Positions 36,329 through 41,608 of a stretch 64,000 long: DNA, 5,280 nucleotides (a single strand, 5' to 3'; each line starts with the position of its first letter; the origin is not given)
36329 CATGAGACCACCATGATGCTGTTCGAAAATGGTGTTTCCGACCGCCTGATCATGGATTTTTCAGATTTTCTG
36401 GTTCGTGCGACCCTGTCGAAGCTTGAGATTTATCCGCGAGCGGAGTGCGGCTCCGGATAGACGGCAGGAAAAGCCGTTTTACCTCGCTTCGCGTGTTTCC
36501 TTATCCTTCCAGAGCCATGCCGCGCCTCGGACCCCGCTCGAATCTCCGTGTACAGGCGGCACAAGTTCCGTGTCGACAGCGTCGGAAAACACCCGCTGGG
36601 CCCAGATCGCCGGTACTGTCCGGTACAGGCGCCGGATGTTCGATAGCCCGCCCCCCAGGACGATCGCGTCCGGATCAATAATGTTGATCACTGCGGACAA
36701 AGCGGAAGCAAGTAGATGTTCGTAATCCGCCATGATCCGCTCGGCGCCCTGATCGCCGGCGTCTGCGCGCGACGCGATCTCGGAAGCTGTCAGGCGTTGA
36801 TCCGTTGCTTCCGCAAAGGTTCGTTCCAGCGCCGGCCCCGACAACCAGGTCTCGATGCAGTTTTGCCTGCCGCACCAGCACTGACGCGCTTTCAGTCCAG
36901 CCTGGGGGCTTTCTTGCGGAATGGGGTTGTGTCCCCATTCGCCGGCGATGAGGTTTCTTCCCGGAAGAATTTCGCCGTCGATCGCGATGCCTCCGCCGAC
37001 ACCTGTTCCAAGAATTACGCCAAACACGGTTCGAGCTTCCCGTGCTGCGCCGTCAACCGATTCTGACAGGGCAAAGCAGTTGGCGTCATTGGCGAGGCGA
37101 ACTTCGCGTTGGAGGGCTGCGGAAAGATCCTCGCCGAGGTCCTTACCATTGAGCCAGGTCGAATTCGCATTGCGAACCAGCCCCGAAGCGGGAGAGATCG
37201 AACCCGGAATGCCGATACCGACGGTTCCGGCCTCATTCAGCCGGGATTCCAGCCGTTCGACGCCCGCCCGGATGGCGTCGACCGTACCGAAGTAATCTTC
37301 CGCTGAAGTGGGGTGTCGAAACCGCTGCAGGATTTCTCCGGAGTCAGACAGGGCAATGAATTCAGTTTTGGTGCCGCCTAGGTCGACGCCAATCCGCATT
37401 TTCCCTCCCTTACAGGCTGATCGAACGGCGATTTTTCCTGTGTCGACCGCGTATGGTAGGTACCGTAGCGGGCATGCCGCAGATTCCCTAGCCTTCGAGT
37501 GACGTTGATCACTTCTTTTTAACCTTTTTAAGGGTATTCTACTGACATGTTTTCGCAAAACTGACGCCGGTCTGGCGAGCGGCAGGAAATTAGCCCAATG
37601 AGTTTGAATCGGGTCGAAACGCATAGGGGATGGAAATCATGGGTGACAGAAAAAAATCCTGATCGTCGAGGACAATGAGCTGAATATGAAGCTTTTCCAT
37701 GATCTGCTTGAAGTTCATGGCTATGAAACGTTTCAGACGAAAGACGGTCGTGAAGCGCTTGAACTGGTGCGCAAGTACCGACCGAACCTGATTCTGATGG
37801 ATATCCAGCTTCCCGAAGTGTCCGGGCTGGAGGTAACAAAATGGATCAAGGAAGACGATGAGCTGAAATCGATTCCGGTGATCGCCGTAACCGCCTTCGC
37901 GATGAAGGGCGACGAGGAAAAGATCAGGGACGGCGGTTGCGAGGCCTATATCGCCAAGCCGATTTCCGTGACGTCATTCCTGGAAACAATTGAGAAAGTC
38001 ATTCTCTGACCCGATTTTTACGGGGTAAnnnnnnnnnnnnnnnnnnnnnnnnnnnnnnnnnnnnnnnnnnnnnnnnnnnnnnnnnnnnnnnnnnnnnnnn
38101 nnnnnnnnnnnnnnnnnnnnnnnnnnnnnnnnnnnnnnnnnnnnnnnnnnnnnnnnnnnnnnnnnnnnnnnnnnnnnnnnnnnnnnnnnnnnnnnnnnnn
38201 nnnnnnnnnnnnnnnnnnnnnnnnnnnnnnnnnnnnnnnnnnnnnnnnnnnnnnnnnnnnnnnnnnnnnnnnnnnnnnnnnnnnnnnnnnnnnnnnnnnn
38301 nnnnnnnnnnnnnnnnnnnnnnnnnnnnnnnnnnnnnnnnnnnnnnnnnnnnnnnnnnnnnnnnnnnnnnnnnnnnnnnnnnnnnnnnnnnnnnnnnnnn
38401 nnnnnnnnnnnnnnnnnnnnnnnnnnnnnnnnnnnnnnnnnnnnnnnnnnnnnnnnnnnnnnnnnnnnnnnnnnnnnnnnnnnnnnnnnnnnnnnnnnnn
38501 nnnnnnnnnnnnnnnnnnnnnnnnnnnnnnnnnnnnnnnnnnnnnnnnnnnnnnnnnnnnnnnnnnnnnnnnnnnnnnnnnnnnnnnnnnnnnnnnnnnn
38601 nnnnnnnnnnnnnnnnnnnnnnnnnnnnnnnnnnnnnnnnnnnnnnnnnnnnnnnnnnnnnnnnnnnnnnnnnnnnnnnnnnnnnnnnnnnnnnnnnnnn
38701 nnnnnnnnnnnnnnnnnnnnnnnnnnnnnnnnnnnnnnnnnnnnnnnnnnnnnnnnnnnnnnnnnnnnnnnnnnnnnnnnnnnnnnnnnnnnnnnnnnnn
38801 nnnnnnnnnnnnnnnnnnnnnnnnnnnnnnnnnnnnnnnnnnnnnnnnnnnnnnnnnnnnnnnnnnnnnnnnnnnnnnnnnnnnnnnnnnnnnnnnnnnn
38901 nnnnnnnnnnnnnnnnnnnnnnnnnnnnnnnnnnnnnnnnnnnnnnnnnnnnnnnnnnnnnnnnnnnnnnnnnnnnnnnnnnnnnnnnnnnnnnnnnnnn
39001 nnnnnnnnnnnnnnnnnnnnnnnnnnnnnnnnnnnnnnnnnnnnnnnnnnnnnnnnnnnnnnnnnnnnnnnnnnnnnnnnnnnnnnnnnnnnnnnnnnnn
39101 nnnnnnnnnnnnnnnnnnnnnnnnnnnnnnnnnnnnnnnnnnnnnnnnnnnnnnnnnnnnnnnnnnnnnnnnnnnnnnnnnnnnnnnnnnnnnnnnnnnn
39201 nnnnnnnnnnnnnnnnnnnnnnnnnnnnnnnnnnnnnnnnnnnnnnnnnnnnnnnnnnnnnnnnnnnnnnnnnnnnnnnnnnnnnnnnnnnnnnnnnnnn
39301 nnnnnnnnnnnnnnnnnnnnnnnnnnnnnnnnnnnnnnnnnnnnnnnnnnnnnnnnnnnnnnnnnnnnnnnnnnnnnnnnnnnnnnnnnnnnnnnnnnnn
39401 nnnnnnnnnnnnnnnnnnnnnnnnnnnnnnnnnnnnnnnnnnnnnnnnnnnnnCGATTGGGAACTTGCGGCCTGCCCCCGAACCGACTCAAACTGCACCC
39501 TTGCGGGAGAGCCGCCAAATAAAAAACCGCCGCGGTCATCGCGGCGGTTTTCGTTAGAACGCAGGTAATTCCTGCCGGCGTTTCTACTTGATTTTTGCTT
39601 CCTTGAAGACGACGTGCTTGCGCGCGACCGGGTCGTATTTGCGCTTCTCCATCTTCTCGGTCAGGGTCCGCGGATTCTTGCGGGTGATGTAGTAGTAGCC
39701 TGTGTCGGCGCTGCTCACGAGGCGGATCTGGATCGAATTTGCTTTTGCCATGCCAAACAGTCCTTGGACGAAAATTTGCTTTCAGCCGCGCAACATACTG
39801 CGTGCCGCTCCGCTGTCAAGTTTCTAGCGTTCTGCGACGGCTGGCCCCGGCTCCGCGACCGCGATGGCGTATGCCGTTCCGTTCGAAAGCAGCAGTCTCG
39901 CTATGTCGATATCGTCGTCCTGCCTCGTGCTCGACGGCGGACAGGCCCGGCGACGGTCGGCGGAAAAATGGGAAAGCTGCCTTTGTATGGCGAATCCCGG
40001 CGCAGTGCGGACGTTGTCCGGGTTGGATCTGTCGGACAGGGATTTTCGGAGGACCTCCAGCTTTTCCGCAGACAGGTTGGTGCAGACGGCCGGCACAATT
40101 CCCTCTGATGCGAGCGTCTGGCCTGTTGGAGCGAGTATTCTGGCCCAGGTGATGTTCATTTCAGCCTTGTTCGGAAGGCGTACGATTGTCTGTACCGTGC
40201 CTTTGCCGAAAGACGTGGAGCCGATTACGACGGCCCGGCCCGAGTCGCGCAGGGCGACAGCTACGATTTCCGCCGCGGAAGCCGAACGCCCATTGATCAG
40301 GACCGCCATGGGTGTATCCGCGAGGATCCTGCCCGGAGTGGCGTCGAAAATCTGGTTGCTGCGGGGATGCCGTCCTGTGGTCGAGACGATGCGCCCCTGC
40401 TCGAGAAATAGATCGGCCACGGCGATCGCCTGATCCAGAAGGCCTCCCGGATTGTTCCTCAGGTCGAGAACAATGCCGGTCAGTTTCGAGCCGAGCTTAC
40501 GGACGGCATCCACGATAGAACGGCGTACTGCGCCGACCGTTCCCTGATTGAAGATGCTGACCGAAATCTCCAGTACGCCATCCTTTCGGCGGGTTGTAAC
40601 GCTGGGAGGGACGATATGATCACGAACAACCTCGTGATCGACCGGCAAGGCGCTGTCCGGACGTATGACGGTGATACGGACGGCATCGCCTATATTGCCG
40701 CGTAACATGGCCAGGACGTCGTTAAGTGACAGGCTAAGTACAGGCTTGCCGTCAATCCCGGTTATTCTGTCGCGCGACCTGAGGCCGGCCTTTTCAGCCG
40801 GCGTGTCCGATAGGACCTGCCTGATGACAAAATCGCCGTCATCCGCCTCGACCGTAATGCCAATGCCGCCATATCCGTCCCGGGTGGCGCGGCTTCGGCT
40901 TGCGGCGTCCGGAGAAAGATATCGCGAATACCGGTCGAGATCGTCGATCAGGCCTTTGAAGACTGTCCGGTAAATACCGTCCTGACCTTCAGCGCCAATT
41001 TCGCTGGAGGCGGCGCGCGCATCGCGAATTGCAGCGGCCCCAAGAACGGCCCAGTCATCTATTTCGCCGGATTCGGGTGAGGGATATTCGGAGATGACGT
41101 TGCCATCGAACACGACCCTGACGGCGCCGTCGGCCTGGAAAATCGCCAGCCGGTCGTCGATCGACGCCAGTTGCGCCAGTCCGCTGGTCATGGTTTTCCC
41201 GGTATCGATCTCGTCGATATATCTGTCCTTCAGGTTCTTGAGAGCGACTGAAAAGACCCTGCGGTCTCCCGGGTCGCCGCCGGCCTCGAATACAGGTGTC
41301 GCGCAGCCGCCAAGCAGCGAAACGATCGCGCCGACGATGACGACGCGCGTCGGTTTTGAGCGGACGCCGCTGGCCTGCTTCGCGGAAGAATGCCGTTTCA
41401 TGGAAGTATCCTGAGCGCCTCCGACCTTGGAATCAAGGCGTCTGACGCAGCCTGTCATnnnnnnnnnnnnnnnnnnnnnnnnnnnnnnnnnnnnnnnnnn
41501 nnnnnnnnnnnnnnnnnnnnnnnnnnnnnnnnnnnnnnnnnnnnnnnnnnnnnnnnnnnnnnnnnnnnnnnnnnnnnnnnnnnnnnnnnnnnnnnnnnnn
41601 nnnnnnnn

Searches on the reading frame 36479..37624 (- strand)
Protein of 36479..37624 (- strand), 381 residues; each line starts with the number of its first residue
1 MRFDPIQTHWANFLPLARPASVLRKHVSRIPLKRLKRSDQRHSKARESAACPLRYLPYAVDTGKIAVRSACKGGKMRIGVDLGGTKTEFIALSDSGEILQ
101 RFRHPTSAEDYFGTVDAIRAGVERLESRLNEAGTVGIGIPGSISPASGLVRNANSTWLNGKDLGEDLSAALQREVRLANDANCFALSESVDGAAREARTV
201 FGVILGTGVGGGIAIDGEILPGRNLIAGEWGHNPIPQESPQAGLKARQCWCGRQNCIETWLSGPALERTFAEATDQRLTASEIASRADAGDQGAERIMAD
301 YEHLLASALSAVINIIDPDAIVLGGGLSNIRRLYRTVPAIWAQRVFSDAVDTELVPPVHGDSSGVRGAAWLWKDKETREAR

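Call 90: search_protein_families(library=pfam, proteins=[window:36479-37624:-], max_evalue=0.00001)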
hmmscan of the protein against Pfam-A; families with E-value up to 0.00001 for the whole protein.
window:36479-37624:- (381 aa): 3 families
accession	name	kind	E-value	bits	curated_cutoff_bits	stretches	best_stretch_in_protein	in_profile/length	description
PF00480.26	ROK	-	9.4e-78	262.1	22.9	1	78-374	2-293/294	ROK family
PF02685.22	Glucokinase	-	1e-08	35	22.1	1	81-326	4-261/314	Glucokinase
PF01869.26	BcrAD_BadFG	-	4.6e-08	33.4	31.5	0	78-133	1-56/271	BadF/BadG/BcrA/BcrD ATPase family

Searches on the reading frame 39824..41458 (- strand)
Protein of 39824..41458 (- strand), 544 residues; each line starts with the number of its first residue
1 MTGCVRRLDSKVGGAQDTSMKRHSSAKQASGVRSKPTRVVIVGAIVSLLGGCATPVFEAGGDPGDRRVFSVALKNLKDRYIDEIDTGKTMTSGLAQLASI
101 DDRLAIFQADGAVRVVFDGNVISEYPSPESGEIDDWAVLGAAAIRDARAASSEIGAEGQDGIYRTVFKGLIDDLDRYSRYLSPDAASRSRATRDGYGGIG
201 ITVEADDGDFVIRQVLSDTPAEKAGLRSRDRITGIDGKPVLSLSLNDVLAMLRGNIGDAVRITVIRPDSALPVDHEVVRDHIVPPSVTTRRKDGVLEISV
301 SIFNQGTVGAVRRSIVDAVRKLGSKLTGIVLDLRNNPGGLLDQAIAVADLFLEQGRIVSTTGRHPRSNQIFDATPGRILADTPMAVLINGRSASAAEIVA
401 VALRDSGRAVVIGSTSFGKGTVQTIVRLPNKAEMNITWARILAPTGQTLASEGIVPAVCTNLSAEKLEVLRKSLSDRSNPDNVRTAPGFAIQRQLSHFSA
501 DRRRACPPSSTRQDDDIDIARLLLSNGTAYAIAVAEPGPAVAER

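Call 90: search_protein_families(library=pfam, proteins=[window:39824-41458:-], max_evalue=0.00001)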
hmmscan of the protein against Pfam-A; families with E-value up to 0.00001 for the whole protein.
window:39824-41458:- (544 aa): 4 families
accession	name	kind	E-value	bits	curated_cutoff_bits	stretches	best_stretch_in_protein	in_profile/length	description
PF03572.23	Peptidase_S41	-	1.7e-41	142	24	1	301-456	8-161/165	Peptidase family S41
PF17820.7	PDZ_6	-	1.7e-13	50.5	27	1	211-266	1-54/54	PDZ domain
PF13180.12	PDZ_2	-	1.4e-12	48.1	27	1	197-271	1-74/80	PDZ domain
PF00595.29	PDZ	-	4.5e-08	33.8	23.2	1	193-264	6-80/81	PDZ domain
